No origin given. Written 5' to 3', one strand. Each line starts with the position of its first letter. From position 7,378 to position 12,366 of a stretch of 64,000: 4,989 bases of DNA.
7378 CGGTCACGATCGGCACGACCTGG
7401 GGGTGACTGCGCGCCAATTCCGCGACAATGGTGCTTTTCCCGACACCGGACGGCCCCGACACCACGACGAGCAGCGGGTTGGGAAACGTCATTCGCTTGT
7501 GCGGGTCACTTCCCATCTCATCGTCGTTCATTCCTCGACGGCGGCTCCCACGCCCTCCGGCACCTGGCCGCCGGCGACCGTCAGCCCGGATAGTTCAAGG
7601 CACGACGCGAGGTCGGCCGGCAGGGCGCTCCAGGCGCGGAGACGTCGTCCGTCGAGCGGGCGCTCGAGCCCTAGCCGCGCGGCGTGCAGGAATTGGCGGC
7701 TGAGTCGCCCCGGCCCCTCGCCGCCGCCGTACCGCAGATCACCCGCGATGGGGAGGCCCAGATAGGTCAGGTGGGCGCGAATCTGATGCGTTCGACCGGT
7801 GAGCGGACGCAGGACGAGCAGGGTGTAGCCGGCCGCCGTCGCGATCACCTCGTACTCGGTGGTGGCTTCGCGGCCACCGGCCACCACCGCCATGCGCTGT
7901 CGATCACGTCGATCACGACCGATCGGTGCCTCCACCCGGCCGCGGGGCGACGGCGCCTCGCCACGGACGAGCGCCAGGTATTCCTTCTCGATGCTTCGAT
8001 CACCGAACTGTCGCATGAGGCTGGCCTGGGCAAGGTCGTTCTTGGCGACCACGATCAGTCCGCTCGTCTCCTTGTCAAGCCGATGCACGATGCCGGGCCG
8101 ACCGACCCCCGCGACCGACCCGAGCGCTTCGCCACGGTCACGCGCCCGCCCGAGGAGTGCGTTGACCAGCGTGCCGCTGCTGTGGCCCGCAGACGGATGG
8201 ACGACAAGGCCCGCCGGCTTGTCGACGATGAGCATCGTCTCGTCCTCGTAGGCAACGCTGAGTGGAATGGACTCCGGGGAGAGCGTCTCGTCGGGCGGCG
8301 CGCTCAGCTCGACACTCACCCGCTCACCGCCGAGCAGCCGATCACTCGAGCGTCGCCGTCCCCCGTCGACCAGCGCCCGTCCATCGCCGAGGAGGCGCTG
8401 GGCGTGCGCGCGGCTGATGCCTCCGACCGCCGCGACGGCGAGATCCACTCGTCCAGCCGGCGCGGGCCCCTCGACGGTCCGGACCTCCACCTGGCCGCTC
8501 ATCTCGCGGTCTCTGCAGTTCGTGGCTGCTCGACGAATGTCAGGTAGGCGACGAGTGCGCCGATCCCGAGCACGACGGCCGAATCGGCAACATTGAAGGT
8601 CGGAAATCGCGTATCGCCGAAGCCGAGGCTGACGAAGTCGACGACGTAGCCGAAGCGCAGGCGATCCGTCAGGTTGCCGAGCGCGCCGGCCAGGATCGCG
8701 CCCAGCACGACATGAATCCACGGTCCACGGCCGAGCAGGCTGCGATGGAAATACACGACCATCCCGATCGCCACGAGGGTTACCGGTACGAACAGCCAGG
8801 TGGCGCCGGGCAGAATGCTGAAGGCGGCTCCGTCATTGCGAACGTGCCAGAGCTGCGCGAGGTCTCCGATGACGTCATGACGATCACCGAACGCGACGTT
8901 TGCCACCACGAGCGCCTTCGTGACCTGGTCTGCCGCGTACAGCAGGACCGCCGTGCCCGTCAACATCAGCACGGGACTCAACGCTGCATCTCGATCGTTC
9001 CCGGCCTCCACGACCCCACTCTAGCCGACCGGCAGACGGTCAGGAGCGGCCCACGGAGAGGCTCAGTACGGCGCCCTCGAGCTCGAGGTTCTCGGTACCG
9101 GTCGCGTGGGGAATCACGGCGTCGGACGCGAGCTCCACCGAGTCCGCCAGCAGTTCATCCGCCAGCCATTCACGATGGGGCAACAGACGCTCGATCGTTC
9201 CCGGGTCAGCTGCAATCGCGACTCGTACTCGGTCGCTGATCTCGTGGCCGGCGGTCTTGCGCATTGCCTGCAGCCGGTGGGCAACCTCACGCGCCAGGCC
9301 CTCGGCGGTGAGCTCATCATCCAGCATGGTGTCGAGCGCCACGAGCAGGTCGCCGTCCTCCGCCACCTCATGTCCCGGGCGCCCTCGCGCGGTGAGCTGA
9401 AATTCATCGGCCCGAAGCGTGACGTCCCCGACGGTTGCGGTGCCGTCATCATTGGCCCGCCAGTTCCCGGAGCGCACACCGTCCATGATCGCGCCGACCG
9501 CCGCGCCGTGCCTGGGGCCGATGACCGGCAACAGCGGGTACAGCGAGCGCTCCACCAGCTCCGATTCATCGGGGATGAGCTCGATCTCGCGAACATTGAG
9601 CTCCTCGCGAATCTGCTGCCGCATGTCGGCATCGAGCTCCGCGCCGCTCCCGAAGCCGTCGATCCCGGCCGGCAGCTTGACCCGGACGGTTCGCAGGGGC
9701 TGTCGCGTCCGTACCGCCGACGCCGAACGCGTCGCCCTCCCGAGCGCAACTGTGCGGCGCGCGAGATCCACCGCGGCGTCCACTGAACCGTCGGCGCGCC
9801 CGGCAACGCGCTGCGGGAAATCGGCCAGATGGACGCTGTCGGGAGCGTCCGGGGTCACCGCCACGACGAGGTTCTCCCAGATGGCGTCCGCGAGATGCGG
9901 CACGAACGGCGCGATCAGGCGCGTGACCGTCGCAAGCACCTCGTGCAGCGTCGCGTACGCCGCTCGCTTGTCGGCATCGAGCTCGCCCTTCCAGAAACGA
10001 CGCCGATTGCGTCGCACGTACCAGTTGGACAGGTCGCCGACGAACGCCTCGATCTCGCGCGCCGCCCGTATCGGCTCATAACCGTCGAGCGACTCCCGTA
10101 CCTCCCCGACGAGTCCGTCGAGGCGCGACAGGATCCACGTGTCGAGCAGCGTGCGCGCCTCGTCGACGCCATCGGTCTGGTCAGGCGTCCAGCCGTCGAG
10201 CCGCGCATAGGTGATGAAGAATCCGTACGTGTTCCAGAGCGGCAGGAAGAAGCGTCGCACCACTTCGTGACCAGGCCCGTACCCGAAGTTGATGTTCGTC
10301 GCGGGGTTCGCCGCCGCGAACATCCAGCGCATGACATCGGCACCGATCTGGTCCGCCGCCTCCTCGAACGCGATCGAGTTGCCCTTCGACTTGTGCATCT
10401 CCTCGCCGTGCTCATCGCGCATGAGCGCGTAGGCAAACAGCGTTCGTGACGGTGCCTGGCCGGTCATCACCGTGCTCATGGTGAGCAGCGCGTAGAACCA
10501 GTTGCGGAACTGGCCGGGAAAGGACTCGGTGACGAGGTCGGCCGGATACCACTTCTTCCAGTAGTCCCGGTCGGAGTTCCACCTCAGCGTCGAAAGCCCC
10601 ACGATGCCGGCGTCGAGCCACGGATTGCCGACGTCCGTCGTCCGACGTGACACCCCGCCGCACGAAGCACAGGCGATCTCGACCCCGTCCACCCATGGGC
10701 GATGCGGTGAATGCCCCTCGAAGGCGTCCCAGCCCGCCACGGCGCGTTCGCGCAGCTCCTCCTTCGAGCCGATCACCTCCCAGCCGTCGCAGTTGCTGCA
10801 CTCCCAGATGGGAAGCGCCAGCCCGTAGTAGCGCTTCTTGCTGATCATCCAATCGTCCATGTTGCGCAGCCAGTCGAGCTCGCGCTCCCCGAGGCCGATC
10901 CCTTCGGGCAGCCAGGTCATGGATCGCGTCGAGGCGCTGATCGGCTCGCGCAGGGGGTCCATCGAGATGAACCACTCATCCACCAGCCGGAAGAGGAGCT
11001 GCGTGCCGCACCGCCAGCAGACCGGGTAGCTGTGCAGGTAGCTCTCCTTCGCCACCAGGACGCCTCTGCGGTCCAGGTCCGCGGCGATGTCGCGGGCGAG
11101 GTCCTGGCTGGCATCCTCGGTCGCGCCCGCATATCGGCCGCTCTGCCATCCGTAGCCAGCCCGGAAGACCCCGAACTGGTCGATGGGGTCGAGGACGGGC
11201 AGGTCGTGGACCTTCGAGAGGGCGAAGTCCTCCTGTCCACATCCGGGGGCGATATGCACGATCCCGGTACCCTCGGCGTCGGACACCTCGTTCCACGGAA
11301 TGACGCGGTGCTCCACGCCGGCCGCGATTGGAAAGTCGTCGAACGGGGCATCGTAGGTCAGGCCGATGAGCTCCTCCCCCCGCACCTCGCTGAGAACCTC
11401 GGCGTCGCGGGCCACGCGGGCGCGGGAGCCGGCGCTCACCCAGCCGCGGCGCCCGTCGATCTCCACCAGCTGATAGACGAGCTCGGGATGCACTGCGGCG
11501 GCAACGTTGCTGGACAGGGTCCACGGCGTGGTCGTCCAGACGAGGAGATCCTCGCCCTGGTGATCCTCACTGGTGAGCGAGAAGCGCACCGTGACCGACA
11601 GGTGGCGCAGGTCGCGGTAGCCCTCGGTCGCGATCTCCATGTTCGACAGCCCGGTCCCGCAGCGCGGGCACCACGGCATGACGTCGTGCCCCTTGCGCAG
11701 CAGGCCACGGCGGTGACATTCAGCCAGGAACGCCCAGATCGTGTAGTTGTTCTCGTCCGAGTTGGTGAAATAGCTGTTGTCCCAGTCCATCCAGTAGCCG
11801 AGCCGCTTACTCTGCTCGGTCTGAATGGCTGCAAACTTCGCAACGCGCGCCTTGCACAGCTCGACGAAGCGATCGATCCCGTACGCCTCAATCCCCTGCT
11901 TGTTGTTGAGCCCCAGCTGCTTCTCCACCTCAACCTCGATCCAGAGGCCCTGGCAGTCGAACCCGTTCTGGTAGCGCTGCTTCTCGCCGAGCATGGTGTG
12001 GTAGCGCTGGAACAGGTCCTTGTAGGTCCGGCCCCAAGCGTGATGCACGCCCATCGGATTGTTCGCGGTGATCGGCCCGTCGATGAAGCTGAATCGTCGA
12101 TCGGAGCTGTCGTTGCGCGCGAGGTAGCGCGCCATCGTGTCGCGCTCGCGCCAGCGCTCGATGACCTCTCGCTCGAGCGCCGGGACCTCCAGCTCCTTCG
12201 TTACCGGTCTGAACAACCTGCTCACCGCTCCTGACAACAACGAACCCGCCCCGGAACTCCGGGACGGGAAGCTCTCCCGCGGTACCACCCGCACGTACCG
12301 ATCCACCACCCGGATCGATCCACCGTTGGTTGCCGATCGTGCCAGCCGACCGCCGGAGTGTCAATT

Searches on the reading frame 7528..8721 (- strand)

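Call 5: search_protein_families(library=ncbifam, proteins=[window:7528-8721:-])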
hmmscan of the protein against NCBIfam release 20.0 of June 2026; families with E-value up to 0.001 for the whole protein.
window:7528-8721:- (397 aa): 6 families
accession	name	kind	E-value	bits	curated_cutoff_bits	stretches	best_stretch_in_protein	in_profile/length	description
TIGR00005.1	rluA_subfam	subfamily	9.2e-75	251.7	192.7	1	98-376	15-295/298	RluA family pseudouridine synthase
NF008385.0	PRK11180.1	equivalog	1.4e-59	202.1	351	1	87-374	15-308/325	23S rRNA pseudouridine(1911/1915/1917) synthase RluD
NF008249.0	PRK11025.1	equivalog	1.3e-34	119.5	378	1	155-376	94-311/317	23S rRNA pseudouridine(955/2504/2580) synthase RluC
NF007543.0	PRK10158.1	equivalog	2.1e-30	106.1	286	1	149-358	9-208/219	bifunctional tRNA pseudouridine(32) synthase/23S rRNA pseudouridine(746) synthase RluA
TIGR01621.1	RluA-like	hypoth_equivalog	1.6e-26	92.9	222.3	1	156-351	4-182/217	TIGR01621 family pseudouridine synthase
NF008321.0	PRK11112.1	equivalog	6.7e-23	81.3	328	1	154-362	2-218/257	tRNA pseudouridine(65) synthase TruC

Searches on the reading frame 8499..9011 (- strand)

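Call 52: search_protein_families(library=pfam, proteins=[window:8499-9011:-], max_evalue=0.01)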
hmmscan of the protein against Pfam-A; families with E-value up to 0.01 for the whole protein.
window:8499-9011:- (170 aa): 1 family
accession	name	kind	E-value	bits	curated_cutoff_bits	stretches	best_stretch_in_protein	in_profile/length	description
PF01252.23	Peptidase_A8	-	2.5e-36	125.4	25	1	21-158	2-141/142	Signal peptidase (SPase) II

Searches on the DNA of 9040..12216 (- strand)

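Call 51: search_rna_families(sources=[L161, L164, L005, L017, L165, L162, L023, L024, L027, L028, L033], threshold=evalue, max_evalue=5, show_alignments=0)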
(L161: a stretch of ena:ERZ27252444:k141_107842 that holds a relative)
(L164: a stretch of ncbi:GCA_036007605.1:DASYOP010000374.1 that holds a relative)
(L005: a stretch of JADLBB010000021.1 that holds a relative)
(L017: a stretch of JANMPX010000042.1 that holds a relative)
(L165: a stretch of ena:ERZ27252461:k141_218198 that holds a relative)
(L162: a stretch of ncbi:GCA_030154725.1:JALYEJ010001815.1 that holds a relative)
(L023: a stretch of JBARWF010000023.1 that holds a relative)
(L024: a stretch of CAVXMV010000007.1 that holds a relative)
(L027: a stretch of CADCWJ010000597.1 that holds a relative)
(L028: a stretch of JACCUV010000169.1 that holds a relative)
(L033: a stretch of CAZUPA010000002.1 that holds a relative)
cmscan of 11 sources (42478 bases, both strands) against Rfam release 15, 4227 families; matches with E-value up to 5: 9.
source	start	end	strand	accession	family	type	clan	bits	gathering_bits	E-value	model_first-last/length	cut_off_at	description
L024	1153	1403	+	RF00230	T-box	Cis-reg; leader;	-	68.1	93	8.2e-13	1-219/219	no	T-box leader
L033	1152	1401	+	RF00230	T-box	Cis-reg; leader;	-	67.1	93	1.5e-12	1-219/219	no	T-box leader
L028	1148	1400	+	RF00230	T-box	Cis-reg; leader;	-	61.8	93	3.4e-11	1-219/219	no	T-box leader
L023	1153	1415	+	RF00230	T-box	Cis-reg; leader;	-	49.7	93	4.4e-08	1-219/219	no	T-box leader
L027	1151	1407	+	RF00230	T-box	Cis-reg; leader;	-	48.3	93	1e-07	1-219/219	no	T-box leader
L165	713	960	+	RF00230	T-box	Cis-reg; leader;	-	47.1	93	2.1e-07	1-219/219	no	T-box leader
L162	894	1160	+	RF00230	T-box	Cis-reg; leader;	-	42.2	93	3.9e-06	1-219/219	no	T-box leader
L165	4053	4148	-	RF02521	Virus-PTE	Cis-reg;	-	22.8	80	1.6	1-85/85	no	Panicum mosaic virus cap-independent translation enhancer RNA (PTE)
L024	1044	1104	-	RF01276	sR53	Gene; snRNA; snoRNA; CD-box;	-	19.1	49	3.3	1-60/60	no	Small nucleolar RNA sR53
